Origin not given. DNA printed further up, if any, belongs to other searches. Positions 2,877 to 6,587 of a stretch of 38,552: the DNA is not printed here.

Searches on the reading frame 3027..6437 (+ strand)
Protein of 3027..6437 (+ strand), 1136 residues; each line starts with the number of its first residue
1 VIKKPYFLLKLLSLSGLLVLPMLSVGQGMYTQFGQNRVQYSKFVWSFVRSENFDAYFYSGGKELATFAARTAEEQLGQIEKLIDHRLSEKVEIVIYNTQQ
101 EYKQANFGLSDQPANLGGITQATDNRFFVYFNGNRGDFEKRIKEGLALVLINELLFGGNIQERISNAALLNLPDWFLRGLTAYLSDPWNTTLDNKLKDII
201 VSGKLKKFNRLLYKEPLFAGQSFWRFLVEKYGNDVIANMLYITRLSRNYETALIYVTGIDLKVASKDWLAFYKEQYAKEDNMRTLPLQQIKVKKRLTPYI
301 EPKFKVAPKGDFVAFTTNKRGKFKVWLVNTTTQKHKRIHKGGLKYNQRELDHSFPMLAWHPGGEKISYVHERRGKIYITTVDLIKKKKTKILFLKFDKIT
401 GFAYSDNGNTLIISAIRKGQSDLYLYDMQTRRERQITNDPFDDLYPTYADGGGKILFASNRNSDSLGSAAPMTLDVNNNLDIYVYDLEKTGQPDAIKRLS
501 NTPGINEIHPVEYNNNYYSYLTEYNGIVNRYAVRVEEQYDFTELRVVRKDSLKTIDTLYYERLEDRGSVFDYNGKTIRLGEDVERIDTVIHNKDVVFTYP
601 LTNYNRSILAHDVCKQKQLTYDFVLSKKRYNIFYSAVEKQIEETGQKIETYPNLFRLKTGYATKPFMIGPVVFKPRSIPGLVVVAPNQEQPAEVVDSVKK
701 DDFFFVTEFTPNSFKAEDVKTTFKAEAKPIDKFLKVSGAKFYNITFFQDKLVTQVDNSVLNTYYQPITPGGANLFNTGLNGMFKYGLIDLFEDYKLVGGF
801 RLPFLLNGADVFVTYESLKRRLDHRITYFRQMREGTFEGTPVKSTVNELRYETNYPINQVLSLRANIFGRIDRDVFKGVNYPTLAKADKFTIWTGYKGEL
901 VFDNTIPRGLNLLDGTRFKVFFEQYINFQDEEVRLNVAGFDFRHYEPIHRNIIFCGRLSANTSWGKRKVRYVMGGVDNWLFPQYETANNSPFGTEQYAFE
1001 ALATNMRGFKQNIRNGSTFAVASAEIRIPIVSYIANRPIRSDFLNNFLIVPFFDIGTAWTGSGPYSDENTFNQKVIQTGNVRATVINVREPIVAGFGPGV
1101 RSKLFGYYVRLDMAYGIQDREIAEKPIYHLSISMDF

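Call 11: search_protein_families(library=pfam, proteins=[window:3027-6437:+])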
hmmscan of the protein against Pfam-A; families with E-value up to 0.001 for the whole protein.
window:3027-6437:+ (1136 aa): 2 families
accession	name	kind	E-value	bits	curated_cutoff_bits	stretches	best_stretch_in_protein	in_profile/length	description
PF07676.18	PD40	-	3.6e-06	27.2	20.9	0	400-424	12-37/38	WD40-like Beta Propeller Repeat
PF13485.12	Peptidase_MA_2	-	2.8e-05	24.5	32.4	1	71-272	1-199/201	Peptidase MA superfamily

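Call 12: search_protein_families(library=ncbifam, proteins=[window:3027-6437:+])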
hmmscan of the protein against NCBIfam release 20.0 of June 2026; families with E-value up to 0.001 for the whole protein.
window:3027-6437:+ (1136 aa): 4 families
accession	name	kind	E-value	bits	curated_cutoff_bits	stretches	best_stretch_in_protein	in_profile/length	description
TIGR02800.1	propeller_TolB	equivalog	1.1e-20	73.9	343.15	1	358-463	197-301/418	Tol-Pal system beta propeller repeat protein TolB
NF003124.0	PRK04043.1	equivalog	2.2e-08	33.3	428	1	368-462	205-298/419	Tol-Pal system protein TolB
NF002183.0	PRK01029.1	equivalog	5.3e-08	32.3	405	1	307-447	289-421/429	Tol-Pal system protein TolB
NF053518.1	DipepPtdsDpp5Prph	equivalog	0.00013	20.6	900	0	319-413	38-123/655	dipeptidyl-peptidase Dpp5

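Call 15: find_homologous_proteins(query=window:3027-6437:+)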
Query window:3027-6437:+ (1136 aa): 494 proteins with E <= 0.001 among 8000 candidates; the best 120 are listed.
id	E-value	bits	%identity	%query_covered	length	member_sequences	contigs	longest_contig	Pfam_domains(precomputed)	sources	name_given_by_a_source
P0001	0.0e+0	2584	99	100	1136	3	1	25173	PF26549.1,PF26550.2,PF07676.19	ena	-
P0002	0.0e+0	2382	90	100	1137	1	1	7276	PF26549.1,PF26550.2,PF07676.19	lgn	-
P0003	0.0e+0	2363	90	98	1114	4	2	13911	PF26549.1,PF26550.2,PF07676.19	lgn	-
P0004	0.0e+0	2069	77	99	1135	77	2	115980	PF26549.1,PF26550.2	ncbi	-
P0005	0.0e+0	2019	76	98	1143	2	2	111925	PF26549.1,PF26550.2,PF07676.19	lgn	-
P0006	0.0e+0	2008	75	99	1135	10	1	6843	PF26549.1,PF26550.2,PF07676.19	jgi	-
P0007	0.0e+0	1969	74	99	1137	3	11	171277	PF26549.1,PF26550.2,PF07676.19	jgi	jgi:Tol biopolymer transport system component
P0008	0.0e+0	1966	74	98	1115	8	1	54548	PF26549.1,PF26550.2,PF07676.19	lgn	-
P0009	0.0e+0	1952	73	99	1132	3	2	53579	PF26549.1,PF26550.2,PF07676.19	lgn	-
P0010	0.0e+0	1942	72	99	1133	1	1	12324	PF26549.1,PF26550.2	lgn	-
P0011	0.0e+0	1941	72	99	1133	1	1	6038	PF26549.1,PF26550.2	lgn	-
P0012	0.0e+0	1941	72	99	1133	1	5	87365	PF26549.1,PF26550.2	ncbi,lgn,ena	-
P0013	0.0e+0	1941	72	99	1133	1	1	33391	PF26549.1,PF26550.2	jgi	jgi:hypothetical protein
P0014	0.0e+0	1937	72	99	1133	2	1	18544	PF26549.1,PF26550.2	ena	-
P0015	0.0e+0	1937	73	98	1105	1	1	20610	PF26549.1,PF26550.2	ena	-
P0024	0.0e+0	1826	69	98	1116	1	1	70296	PF26549.1,PF26550.2,PF07676.19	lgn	-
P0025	0.0e+0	1799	67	100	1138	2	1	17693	PF26549.1,PF26550.2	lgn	-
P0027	0.0e+0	1604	61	99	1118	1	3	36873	PF26549.1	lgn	-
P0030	0.0e+0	1561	59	99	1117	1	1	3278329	PF26549.1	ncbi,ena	-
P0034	0.0e+0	1550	59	99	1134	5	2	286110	PF26549.1,PF26550.2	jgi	jgi:hypothetical protein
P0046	0.0e+0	1477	56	100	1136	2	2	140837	PF26549.1,PF26550.2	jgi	-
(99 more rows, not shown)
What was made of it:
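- On Type III toxin-antitoxin RNA repeats (ToxI-like): The downstream gene is a widely conserved 1136-aa Tricorn_N/PD40 protein (calls 11, 15).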

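Call 16: find_encoding_contigs(protein=P0001, flank=10000, max_places=3)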
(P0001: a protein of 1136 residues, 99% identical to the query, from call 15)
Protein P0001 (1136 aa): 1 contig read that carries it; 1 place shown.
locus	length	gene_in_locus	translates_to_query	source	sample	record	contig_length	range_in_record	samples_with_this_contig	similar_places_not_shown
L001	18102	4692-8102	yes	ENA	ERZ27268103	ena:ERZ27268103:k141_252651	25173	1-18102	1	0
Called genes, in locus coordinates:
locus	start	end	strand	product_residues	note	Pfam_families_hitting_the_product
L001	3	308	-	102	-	?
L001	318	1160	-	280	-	-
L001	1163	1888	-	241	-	PF13884:Peptidase_S74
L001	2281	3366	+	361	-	PF21088:MS_channel_1st (weak), PF00924:MS_channel_2nd, PF21082:MS_channel_3rd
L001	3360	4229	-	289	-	PF00749:tRNA-synt_1c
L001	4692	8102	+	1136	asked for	PF07676:PD40 (faint), PF26549:Tricorn_N, PF26550:Tricorn_2nd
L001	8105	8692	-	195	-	PF00265:TK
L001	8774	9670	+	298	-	-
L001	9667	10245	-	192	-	PF00255:GSHPx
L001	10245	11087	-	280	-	PF02401:LYTB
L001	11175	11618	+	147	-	PF10504:DUF2452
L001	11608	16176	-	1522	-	PF25778:DUF7948, PF18911:PKD_4, PF00801:PKD, PF18911:PKD_4, PF00801:PKD (weak), PF18911:PKD_4, PF13585:CHU_C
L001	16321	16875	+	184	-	PF07638:Sigma70_ECF (faint), PF04542:Sigma70_r2, PF08281:Sigma70_r4_2, PF04545:Sigma70_r4 (weak)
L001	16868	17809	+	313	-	PF13585:CHU_C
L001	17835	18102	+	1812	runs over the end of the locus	PF00801:PKD (weak), PF18911:PKD_4 (weak), PF13585:CHU_C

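Call 17: find_encoding_contigs(protein=P0003, flank=10000, max_places=3)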
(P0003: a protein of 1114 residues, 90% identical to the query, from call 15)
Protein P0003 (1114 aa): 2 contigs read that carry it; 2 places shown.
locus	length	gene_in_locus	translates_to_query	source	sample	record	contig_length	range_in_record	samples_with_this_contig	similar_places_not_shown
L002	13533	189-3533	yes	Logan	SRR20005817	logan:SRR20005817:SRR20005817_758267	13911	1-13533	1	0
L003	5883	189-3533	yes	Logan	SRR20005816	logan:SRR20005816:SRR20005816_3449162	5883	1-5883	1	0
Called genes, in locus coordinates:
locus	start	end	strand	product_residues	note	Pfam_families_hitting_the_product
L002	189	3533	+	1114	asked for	PF26549:Tricorn_N (faint), PF26550:Tricorn_2nd, PF07676:PD40 (faint)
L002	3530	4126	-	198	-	PF00265:TK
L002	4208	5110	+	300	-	-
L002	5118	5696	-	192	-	PF00255:GSHPx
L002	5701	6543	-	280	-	PF02401:LYTB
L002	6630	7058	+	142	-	PF10504:DUF2452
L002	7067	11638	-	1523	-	PF25778:DUF7948, PF18911:PKD_4, PF00801:PKD, PF18911:PKD_4, PF13585:CHU_C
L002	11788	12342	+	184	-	PF04542:Sigma70_r2, PF07638:Sigma70_ECF (weak), PF08281:Sigma70_r4_2, PF04545:Sigma70_r4 (weak)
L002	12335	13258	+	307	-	PF13585:CHU_C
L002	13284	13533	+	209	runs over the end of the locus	?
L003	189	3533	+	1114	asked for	PF26549:Tricorn_N (faint), PF26550:Tricorn_2nd, PF07676:PD40 (faint)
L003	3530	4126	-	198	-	PF00265:TK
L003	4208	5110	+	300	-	-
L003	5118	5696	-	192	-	PF00255:GSHPx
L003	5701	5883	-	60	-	?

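Call 18: find_encoding_contigs(protein=P0004, flank=10000, max_places=3)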
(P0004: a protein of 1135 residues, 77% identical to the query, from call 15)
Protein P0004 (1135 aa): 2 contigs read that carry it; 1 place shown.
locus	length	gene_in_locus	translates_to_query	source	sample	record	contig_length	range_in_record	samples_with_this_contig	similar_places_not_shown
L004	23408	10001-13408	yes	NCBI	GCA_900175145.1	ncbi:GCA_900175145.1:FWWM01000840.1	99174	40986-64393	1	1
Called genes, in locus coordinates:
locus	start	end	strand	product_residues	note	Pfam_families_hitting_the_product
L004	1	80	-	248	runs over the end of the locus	PF19567:CpsB_CapC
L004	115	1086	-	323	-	PF01380:SIS, PF10432:bact-PGI_C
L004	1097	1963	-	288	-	PF00483:NTP_transferase, PF12804:NTP_transf_3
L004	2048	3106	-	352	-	PF00106:adh_short (faint), PF01073:3Beta_HSD, PF01370:Epimerase, PF02719:Polysacc_synt_2, PF04321:RmlD_sub_bind, PF16363:GDP_Man_Dehyd, PF07993:NAD_binding_4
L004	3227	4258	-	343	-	PF00106:adh_short, PF01073:3Beta_HSD, PF01370:Epimerase, PF02719:Polysacc_synt_2, PF04321:RmlD_sub_bind, PF05368:NmrA, PF13460:NAD_binding_10, PF16363:GDP_Man_Dehyd, +2 more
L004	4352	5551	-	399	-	PF00586:AIRS, PF02769:AIRS_C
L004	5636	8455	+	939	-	PF02739:5_3_exonuc_N, PF01367:5_3_exonuc, PF01612:DNA_pol_A_exo1, PF22619:DNA_polI_exo1 (weak), PF00476:DNA_pol_A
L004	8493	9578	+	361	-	PF21088:MS_channel_1st (weak), PF00924:MS_channel_2nd, PF21082:MS_channel_3rd, PF24956:Msl2-3_C (faint)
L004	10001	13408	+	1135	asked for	PF26549:Tricorn_N (faint), PF26550:Tricorn_2nd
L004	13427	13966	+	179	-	PF06445:GyrI-like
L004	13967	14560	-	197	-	PF00265:TK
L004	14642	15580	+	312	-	-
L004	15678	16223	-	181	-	PF22599:SecDF_P1_head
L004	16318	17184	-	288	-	-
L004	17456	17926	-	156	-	PF14109:GldH_lipo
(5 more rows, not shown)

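Call 23: find_encoding_contigs(protein=P0007, flank=3000, max_places=4)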
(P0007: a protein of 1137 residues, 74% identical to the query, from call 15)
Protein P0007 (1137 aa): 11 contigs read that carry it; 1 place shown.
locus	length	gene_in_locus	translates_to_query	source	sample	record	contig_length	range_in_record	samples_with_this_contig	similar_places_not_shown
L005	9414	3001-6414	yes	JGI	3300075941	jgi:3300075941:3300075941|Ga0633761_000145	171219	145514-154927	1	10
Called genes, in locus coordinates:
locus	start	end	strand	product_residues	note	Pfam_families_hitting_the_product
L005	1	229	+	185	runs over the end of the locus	PF14435:SUKH-4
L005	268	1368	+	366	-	PF21088:MS_channel_1st (weak), PF00924:MS_channel_2nd, PF21082:MS_channel_3rd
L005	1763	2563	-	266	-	PF00749:tRNA-synt_1c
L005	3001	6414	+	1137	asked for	PF07676:PD40 (faint), PF26549:Tricorn_N, PF26550:Tricorn_2nd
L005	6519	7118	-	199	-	PF00265:TK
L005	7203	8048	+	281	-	-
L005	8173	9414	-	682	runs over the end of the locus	PF07719:TPR_2 (faint), PF07676:PD40 (faint), PF00691:OmpA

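Call 24: find_encoding_contigs(protein=P0012, flank=3000, max_places=3)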
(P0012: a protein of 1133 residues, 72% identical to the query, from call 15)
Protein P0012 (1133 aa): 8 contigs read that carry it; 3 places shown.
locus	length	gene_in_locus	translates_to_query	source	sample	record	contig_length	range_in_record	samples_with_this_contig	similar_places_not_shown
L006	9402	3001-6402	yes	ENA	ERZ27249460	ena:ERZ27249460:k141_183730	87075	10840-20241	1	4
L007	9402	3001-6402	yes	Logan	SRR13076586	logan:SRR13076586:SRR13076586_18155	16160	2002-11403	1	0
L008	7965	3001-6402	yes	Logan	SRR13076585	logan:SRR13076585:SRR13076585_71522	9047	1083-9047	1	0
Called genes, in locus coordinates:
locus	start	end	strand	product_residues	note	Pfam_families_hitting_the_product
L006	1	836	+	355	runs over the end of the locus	PF13528:Glyco_trans_1_3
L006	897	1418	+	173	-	PF10652:DUF2480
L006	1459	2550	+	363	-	PF00924:MS_channel_2nd, PF21082:MS_channel_3rd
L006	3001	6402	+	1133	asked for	PF26549:Tricorn_N, PF26550:Tricorn_2nd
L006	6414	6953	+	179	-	PF06445:GyrI-like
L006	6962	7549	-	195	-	PF00265:TK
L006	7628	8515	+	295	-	-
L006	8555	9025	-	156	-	PF14109:GldH_lipo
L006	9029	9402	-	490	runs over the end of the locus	PF04468:PSP1, PF28472:PSP1_3rd, PF28473:YaaT_C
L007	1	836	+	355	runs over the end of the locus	PF13528:Glyco_trans_1_3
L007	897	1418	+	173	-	PF10652:DUF2480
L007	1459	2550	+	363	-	PF00924:MS_channel_2nd, PF21082:MS_channel_3rd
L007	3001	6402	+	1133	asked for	PF26549:Tricorn_N, PF26550:Tricorn_2nd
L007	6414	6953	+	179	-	PF06445:GyrI-like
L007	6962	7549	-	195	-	PF00265:TK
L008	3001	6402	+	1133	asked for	PF26549:Tricorn_N, PF26550:Tricorn_2nd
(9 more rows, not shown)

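Call 25: find_encoding_contigs(protein=P0030, flank=3000, max_places=2)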
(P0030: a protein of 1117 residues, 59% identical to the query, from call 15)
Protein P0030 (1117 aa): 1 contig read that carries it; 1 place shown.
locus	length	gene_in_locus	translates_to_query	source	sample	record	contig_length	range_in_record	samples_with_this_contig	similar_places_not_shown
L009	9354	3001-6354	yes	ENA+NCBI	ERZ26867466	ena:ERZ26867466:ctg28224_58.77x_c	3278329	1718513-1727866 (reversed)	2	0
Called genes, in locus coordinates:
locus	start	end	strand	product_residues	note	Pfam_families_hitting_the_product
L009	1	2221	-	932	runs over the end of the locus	PF13620:CarboxypepD_reg, PF13715:CarbopepD_reg_2, PF07715:Plug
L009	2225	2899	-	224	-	PF00753:Lactamase_B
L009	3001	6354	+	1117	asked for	PF26549:Tricorn_N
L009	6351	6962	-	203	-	-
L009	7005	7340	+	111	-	PF01035:DNA_binding_1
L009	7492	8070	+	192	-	-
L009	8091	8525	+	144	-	-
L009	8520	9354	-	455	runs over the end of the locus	PF00929:RNase_T, PF01541:GIY-YIG (weak), PF27096:UvrC_M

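Call 65: find_encoding_contigs(protein=P0025, flank=2500, max_places=1)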
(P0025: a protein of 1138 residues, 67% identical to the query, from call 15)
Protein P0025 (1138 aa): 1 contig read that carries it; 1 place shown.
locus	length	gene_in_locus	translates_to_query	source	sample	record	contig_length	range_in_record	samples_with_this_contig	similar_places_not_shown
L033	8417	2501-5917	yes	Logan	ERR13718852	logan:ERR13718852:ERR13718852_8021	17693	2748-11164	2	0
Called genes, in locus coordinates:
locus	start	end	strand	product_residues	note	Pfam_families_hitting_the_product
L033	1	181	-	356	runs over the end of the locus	PF00930:DPPIV_N (faint), PF26550:Tricorn_2nd (faint), PF26549:Tricorn_N, PF07676:PD40, PF26549:Tricorn_N (weak)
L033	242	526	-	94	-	PF13601:HTH_34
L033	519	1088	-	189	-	-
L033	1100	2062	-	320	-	PF18962:Por_Secre_tail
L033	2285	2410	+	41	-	-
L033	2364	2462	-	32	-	-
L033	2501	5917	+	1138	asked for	PF26549:Tricorn_N (faint), PF26550:Tricorn_2nd (faint)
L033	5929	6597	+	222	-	PF04263:TPK_catalytic, PF04265:TPK_B1_binding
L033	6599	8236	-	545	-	PF00144:Beta-lactamase, PF11954:DUF3471 (faint)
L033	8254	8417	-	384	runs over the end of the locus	PF00512:HisKA (weak), PF02518:HATPase_c, PF14501:HATPase_c_5 (weak)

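Call 66: find_encoding_contigs(protein=P0027, flank=2500, max_places=1)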
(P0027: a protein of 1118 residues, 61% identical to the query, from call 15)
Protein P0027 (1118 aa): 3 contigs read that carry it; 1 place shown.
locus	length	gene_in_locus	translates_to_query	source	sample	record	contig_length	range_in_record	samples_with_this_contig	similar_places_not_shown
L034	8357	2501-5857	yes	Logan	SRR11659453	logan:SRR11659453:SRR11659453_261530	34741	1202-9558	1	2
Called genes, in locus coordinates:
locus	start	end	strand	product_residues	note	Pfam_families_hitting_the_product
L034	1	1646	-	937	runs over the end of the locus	PF02739:5_3_exonuc_N, PF01367:5_3_exonuc, PF01612:DNA_pol_A_exo1, PF22619:DNA_polI_exo1, PF00476:DNA_pol_A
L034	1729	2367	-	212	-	PF00753:Lactamase_B, PF19583:ODP (weak)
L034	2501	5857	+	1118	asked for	PF26549:Tricorn_N (weak)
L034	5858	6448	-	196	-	PF00265:TK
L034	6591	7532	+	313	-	-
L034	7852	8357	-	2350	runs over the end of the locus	PF00801:PKD (faint), PF18911:PKD_4 (weak), PF13585:CHU_C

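Call 67: find_encoding_contigs(protein=P0034, flank=2500, max_places=1)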
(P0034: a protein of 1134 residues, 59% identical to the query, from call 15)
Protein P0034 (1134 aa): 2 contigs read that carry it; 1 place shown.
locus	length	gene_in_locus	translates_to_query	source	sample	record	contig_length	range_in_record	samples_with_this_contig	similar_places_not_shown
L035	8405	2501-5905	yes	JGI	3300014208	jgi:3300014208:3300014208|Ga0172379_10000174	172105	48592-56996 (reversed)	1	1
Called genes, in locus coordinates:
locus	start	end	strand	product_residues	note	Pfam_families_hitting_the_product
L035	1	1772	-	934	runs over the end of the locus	PF13620:CarboxypepD_reg, PF13715:CarbopepD_reg_2, PF07715:Plug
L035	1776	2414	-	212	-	PF00753:Lactamase_B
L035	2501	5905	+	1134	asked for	PF26549:Tricorn_N, PF26550:Tricorn_2nd (weak)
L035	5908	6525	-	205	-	-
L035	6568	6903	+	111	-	PF01035:DNA_binding_1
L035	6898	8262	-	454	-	PF00929:RNase_T, PF01541:GIY-YIG, PF27096:UvrC_M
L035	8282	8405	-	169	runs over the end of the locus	PF08922:DUF1905, PF13376:OmdA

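Call 74: find_encoding_contigs(protein=P0024, flank=2500, max_places=1)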
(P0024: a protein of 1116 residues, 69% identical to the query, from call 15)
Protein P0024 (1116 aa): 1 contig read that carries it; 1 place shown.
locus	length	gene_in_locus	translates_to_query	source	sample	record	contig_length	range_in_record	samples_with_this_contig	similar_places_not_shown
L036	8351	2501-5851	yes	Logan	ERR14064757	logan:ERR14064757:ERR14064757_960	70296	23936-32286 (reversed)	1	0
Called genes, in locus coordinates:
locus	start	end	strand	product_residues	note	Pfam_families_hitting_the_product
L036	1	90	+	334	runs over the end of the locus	PF10604:Polyketide_cyc2, PF06445:GyrI-like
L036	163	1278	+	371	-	PF21088:MS_channel_1st (weak), PF00924:MS_channel_2nd, PF21082:MS_channel_3rd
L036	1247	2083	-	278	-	PF00749:tRNA-synt_1c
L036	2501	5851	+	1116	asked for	PF07676:PD40 (faint), PF26549:Tricorn_N, PF26550:Tricorn_2nd (weak)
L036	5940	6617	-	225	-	PF00156:Pribosyltran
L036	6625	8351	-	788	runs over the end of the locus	PF05547:Peptidase_M6, PF00801:PKD (weak), PF18911:PKD_4, PF18962:Por_Secre_tail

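Call 78: search_protein_families(library=pfam, proteins=[window:3027-6437:+], max_evalue=1)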
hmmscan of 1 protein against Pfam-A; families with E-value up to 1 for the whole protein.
window:3027-6437:+ (1136 aa): 4 families
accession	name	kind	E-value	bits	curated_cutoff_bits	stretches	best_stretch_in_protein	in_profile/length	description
PF07676.18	PD40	-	3.6e-06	27.2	20.9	2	400-424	12-37/38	WD40-like Beta Propeller Repeat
PF13485.12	Peptidase_MA_2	-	2.8e-05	24.5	32.4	1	71-272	1-199/201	Peptidase MA superfamily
PF00930.27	DPPIV_N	-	0.015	14.5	22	1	322-463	157-303/354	Dipeptidyl peptidase IV (DPP IV) N-terminal region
PF23389.1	Beta-prop_WDR19_1st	-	0.028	13.9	27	1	337-435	24-117/325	WDR19 first beta-propeller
